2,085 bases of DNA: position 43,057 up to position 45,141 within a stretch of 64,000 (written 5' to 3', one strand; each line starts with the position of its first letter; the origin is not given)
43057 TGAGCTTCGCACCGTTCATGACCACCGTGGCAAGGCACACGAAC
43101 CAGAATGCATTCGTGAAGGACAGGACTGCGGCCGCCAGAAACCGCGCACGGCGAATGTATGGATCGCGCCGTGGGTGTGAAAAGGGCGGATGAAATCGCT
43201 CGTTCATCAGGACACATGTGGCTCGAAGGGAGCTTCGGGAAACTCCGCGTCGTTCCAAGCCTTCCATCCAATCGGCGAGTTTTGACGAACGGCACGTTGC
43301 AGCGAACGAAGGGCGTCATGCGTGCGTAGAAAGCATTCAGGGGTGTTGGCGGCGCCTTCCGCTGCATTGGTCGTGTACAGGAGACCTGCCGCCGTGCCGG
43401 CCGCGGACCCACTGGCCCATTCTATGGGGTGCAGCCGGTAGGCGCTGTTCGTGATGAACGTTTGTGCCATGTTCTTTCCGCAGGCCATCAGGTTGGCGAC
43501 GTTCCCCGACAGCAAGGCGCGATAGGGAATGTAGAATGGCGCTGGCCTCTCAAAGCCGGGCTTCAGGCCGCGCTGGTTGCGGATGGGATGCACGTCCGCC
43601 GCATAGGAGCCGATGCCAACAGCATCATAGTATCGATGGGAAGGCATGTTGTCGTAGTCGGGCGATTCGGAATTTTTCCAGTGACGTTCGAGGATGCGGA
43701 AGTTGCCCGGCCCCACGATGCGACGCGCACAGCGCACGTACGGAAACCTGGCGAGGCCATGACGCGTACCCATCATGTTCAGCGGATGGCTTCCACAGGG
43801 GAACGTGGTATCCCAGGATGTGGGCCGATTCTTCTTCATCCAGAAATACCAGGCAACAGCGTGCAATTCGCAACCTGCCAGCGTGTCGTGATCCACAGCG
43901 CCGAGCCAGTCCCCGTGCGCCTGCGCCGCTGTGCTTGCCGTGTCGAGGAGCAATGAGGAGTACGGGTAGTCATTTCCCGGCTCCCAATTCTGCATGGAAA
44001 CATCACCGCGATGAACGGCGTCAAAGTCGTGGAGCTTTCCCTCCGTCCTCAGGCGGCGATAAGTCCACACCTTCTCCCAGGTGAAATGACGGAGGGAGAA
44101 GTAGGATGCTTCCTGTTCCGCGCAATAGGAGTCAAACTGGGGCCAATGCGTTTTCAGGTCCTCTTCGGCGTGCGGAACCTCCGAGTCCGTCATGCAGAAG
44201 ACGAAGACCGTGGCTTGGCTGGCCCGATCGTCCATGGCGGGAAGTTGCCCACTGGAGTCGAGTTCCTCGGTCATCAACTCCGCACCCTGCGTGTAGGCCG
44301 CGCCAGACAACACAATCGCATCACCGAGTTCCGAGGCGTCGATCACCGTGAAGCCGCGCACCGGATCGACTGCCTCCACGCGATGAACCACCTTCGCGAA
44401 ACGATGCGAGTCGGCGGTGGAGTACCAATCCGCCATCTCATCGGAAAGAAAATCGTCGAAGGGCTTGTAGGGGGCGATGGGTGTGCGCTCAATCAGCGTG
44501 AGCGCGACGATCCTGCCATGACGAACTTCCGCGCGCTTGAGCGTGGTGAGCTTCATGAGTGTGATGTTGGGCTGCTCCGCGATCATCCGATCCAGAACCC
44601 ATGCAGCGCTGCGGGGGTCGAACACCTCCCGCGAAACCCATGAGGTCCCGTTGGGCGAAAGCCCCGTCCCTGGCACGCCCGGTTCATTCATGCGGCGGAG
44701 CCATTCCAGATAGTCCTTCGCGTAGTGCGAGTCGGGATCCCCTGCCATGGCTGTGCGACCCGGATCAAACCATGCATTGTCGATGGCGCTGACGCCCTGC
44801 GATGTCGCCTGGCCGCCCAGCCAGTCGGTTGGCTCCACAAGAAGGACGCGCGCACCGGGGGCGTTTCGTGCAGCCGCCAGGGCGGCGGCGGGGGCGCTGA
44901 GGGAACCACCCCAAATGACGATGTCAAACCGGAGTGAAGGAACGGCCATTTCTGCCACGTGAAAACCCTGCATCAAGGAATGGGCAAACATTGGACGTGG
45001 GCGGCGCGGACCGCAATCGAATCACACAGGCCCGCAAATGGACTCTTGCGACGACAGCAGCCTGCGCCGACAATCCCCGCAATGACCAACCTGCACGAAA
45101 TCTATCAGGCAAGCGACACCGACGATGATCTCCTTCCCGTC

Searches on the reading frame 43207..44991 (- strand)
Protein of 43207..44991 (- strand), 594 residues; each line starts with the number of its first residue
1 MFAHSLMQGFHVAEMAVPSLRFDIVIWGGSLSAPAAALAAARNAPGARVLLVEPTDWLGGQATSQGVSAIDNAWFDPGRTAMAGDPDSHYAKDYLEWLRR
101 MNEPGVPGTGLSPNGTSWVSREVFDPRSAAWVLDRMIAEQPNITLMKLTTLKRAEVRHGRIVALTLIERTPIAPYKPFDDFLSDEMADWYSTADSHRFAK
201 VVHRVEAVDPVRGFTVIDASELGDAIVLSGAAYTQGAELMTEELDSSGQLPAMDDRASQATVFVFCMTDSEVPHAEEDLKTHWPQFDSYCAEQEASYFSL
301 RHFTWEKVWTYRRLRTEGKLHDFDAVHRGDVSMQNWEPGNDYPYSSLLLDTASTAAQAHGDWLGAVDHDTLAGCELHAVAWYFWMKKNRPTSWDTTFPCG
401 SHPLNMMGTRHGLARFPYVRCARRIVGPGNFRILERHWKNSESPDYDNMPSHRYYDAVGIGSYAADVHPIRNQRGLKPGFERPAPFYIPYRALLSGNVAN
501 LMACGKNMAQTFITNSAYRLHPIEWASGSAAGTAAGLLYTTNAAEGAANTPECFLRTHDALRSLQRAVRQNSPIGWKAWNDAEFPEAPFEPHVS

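Call 26: search_protein_families(library=pfam, proteins=[window:43207-44991:-], max_evalue=0.001)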
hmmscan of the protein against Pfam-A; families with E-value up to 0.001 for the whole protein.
window:43207-44991:- (594 aa): 1 family
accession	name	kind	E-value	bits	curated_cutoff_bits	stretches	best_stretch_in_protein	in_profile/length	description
PF12831.13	FAD_oxidored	-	2.5e-55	188.9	27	2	208-542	132-401/416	FAD dependent oxidoreductase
